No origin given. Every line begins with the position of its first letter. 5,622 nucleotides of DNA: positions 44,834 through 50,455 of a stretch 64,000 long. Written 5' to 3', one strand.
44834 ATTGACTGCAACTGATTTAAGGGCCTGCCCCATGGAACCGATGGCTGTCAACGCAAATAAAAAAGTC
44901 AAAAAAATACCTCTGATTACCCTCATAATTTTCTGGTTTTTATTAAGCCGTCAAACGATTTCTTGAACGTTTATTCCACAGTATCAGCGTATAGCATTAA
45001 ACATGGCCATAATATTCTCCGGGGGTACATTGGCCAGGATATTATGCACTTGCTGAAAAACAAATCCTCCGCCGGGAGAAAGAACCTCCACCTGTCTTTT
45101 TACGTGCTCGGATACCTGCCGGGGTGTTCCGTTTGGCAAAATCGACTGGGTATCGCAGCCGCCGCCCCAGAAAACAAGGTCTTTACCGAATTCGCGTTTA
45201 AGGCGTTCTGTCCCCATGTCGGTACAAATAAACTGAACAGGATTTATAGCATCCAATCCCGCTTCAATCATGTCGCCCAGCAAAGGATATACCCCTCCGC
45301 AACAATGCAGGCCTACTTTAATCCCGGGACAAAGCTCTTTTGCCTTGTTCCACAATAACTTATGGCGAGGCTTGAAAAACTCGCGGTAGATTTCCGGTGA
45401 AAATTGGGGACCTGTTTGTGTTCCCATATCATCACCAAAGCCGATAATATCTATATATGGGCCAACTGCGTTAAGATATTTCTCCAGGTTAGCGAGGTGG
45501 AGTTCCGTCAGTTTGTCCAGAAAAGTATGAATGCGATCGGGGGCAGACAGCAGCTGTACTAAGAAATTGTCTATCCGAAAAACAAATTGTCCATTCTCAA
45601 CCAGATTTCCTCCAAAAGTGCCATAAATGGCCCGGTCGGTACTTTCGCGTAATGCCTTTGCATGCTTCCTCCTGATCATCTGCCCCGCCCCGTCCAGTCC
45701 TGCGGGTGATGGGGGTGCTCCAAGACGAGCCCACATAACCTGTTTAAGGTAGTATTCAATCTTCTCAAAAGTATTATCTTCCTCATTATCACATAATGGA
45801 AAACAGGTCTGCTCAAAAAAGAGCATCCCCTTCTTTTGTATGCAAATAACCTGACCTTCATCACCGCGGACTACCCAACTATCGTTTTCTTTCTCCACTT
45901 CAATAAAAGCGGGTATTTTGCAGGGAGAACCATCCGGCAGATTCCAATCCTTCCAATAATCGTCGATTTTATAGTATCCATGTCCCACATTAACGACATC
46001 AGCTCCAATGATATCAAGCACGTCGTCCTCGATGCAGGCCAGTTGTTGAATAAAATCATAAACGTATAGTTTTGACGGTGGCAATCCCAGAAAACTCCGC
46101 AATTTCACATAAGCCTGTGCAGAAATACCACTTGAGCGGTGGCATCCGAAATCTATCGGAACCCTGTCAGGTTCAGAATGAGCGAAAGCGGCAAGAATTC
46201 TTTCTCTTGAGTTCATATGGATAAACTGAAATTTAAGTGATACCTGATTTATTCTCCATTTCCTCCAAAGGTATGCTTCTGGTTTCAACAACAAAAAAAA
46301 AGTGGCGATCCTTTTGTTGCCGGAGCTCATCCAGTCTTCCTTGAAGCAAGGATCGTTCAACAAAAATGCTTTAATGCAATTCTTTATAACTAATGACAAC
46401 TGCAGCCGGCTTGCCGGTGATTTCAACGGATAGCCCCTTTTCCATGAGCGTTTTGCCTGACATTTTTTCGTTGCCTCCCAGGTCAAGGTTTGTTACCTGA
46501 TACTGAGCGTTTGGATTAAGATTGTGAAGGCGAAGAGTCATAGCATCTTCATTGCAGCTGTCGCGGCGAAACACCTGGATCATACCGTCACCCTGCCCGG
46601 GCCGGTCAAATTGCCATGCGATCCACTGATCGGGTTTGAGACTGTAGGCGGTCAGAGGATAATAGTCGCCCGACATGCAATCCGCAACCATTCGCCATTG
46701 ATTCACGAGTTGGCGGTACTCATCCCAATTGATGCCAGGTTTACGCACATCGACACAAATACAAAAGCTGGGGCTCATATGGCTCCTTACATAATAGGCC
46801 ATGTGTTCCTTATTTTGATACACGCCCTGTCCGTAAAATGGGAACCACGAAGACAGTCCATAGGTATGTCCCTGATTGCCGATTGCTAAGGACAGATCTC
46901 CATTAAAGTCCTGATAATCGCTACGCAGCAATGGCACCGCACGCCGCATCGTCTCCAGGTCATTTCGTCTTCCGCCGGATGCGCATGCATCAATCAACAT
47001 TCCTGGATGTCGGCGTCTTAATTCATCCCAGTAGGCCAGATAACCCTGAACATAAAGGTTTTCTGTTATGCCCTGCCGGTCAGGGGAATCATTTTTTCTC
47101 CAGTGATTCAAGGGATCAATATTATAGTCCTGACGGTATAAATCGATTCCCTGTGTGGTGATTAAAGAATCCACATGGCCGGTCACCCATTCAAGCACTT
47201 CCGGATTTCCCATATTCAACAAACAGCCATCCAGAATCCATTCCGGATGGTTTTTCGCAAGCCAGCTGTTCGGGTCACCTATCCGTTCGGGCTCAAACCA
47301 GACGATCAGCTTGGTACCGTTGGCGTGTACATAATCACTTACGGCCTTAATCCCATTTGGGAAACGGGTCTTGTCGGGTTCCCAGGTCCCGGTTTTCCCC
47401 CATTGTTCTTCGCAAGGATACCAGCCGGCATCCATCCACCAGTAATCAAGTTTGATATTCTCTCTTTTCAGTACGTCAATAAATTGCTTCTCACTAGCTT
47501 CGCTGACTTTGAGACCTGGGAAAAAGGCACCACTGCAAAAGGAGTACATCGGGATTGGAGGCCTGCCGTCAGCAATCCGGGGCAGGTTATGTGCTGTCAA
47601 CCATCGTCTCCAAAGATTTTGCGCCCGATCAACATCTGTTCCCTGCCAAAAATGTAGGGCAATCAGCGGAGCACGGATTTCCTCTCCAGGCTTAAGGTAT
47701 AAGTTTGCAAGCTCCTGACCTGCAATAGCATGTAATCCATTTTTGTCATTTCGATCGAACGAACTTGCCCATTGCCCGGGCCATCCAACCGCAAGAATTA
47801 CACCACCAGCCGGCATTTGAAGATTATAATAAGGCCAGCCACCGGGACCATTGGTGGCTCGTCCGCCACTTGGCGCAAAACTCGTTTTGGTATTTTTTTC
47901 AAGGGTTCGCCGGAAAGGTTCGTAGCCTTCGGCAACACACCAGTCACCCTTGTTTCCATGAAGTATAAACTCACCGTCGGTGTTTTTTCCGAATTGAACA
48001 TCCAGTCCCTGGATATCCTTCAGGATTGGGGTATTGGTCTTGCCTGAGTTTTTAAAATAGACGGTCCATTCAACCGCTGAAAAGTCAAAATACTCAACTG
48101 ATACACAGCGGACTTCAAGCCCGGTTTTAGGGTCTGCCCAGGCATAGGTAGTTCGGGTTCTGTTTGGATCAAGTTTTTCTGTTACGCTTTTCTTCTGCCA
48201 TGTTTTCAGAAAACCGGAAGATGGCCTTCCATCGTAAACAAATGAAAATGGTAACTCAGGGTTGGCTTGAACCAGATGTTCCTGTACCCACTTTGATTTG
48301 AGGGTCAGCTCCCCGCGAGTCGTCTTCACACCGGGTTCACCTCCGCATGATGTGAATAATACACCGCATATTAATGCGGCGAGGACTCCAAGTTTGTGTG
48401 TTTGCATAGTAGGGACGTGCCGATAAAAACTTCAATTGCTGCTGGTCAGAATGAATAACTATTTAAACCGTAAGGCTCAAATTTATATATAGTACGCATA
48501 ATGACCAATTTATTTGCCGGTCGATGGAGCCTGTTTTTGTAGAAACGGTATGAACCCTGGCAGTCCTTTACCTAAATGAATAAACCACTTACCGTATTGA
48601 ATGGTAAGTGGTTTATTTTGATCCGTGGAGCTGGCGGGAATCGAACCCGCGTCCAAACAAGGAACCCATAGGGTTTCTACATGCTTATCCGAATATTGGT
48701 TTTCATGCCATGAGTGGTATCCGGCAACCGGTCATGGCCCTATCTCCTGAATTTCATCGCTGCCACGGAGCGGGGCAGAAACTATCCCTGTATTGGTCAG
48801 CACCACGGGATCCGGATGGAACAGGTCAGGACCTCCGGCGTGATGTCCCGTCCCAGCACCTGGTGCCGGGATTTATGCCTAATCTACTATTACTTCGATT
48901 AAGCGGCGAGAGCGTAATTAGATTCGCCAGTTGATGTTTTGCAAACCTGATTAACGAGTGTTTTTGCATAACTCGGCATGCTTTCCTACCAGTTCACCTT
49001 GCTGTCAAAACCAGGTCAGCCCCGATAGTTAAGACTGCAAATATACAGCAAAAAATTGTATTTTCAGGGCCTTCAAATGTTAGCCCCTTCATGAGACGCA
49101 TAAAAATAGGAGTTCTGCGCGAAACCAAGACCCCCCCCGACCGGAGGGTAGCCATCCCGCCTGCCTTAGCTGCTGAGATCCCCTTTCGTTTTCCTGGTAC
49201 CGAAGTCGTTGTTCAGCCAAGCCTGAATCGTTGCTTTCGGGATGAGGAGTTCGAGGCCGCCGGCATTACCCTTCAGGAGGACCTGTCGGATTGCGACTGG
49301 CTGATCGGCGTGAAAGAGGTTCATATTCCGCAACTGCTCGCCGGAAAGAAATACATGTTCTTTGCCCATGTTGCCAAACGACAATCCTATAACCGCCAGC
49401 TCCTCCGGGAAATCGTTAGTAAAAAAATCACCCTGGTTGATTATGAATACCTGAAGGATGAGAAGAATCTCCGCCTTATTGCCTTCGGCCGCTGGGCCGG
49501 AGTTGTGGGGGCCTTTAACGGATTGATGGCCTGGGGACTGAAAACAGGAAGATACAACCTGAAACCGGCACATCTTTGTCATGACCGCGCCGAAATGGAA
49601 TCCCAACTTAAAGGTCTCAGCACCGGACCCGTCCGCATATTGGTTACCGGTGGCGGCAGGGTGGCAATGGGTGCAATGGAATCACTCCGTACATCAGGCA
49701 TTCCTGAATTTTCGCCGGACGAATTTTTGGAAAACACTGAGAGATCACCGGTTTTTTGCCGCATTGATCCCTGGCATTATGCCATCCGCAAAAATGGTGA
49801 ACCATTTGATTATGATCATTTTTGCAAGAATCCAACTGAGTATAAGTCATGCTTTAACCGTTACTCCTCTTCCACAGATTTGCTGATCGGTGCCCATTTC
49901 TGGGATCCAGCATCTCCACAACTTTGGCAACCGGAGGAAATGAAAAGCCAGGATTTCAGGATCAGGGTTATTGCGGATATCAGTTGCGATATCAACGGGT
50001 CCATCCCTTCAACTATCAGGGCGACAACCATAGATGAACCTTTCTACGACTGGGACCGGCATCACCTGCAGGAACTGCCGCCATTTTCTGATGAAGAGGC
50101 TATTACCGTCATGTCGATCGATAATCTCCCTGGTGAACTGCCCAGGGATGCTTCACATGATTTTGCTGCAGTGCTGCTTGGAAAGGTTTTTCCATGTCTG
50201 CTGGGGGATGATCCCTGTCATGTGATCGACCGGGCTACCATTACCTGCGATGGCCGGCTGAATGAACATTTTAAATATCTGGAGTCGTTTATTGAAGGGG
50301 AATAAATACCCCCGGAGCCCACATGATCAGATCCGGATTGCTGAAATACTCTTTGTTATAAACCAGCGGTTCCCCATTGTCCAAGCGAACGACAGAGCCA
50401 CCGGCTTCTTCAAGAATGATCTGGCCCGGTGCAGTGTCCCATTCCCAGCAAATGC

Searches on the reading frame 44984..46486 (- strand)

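Call 4: search_protein_families(library=pfam, proteins=[window:44984-46486:-], max_evalue=0.001)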
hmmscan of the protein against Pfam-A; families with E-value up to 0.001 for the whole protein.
window:44984-46486:- (500 aa): 1 family
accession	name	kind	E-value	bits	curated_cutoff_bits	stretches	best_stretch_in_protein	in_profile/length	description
PF01208.23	URO-D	-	1.9e-21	76.9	23.9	1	305-500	162-344/346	Uroporphyrinogen decarboxylase (URO-D)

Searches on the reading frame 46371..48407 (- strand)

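Call 4: search_protein_families(library=pfam, proteins=[window:46371-48407:-], max_evalue=0.001)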
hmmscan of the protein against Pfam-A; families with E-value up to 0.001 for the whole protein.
window:46371-48407:- (678 aa): 4 families
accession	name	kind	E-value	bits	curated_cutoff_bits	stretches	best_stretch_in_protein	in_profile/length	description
PF02065.24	Melibiase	-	5e-24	85.4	27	1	318-500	70-263/347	Melibiase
PF01055.32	Glyco_hydro_31_2nd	-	2.1e-08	34.3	23.5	1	303-430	21-158/328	Glycosyl hydrolases family 31 TIM-barrel domain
PF16874.11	Glyco_hydro_36C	-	3.7e-07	30.9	27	1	595-671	1-74/77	Glycosyl hydrolase family 36 C-terminal domain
PF16499.11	Melibiase_2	-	5.5e-05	23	23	1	315-370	40-96/284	Alpha galactosidase A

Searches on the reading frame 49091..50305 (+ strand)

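Call 49: search_protein_families(library=pfam, proteins=[window:49091-50305:+], max_evalue=0.0001)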
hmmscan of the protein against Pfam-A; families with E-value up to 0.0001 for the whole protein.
window:49091-50305:+ (404 aa): 1 family
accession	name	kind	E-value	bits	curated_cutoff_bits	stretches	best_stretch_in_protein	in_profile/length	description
PF05222.21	AlaDh_PNT_N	-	2.5e-18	67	30.4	1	7-138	1-135/136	Alanine dehydrogenase/PNT, N-terminal domain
